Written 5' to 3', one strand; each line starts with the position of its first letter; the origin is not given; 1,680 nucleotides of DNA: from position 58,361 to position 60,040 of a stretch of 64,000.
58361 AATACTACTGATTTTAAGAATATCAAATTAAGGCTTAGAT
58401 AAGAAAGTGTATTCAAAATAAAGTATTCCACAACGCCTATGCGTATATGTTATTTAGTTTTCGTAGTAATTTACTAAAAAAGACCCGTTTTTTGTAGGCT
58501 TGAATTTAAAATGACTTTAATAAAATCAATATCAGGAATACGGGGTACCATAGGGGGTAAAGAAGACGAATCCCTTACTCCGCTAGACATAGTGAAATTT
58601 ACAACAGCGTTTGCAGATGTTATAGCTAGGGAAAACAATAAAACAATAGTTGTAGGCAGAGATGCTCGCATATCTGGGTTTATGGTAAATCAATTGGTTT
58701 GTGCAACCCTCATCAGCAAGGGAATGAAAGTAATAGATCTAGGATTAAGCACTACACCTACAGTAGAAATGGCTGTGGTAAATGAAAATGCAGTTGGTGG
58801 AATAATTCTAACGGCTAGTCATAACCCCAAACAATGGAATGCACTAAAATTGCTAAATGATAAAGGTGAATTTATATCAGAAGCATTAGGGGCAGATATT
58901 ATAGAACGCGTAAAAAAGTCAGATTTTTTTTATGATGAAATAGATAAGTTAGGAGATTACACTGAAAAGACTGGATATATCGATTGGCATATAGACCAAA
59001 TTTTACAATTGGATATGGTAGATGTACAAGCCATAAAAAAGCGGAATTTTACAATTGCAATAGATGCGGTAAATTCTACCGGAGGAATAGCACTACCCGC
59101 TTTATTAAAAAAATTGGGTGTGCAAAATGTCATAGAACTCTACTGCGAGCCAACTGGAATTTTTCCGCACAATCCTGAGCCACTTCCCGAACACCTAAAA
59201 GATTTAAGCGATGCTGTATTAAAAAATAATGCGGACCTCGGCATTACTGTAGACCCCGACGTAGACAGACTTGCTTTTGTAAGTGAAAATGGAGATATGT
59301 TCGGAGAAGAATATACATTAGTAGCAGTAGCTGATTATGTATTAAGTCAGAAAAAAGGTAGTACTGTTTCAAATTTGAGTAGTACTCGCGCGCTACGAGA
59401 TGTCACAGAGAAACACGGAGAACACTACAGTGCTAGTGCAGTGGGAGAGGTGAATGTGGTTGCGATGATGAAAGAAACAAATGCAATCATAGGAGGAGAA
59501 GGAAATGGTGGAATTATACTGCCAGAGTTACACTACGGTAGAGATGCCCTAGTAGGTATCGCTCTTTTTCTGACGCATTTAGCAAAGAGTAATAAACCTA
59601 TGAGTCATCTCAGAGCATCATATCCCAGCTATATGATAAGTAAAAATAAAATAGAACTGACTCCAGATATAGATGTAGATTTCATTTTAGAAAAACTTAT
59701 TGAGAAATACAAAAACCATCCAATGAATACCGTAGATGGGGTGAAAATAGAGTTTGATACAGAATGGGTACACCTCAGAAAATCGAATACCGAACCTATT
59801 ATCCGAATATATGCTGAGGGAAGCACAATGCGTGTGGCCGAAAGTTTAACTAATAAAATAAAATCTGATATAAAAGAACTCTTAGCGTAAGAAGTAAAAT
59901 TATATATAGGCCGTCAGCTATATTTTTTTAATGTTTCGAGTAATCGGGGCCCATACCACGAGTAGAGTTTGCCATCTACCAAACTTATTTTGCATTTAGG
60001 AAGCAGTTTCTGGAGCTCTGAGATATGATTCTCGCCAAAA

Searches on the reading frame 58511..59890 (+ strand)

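Call 39: search_protein_families(library=pfam, proteins=[window:58511-59890:+], max_evalue=0.00001)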
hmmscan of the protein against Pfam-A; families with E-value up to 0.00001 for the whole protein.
window:58511-59890:+ (459 aa): 4 families
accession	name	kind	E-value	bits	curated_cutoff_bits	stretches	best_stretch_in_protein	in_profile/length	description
PF02878.22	PGM_PMM_I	-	4.8e-33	114.2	22.5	1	8-139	7-136/138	Phosphoglucomutase/phosphomannomutase, alpha/beta/alpha domain I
PF02879.22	PGM_PMM_II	-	6.5e-25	88.1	29.3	1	169-261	10-103/103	Phosphoglucomutase/phosphomannomutase, alpha/beta/alpha domain II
PF02880.22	PGM_PMM_III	-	1.1e-19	71.1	20.7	1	268-372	4-113/115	Phosphoglucomutase/phosphomannomutase, alpha/beta/alpha domain III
PF00408.26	PGM_PMM_IV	-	1.1e-06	29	23.1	1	403-447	21-62/68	Phosphoglucomutase/phosphomannomutase, C-terminal domain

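Call 50: search_protein_families(library=ncbifam, proteins=[window:58511-59890:+], max_evalue=1e-10)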
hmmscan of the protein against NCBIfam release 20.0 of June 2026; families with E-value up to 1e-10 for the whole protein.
window:58511-59890:+ (459 aa): 6 families
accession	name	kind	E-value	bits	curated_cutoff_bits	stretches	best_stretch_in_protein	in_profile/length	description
TIGR03990.1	Arch_GlmM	equivalog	4.8e-155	516.8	439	1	4-453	3-443/444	phosphoglucosamine mutase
NF007088.0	PRK09542.1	equivalog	5.3e-61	207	618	1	9-455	16-454/456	phosphomannomutase/phosphoglucomutase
TIGR01455.1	glmM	equivalog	9.1e-57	192.7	447.55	1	9-455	5-441/442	phosphoglucosamine mutase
NF046027.1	PhglucPhmanMutPgmG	equivalog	3.8e-54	184.1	600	1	10-455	15-451/460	phosphoglucomutase/phosphomannomutase PgmG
NF011943.0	PRK15414.1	subfamily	2.7e-34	119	801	1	29-447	27-447/456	phosphomannomutase CpsG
NF005737.0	PRK07564.1-1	equivalog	5.6e-14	51.7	378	1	29-261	36-290/543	alpha-D-glucose phosphate-specific phosphoglucomutase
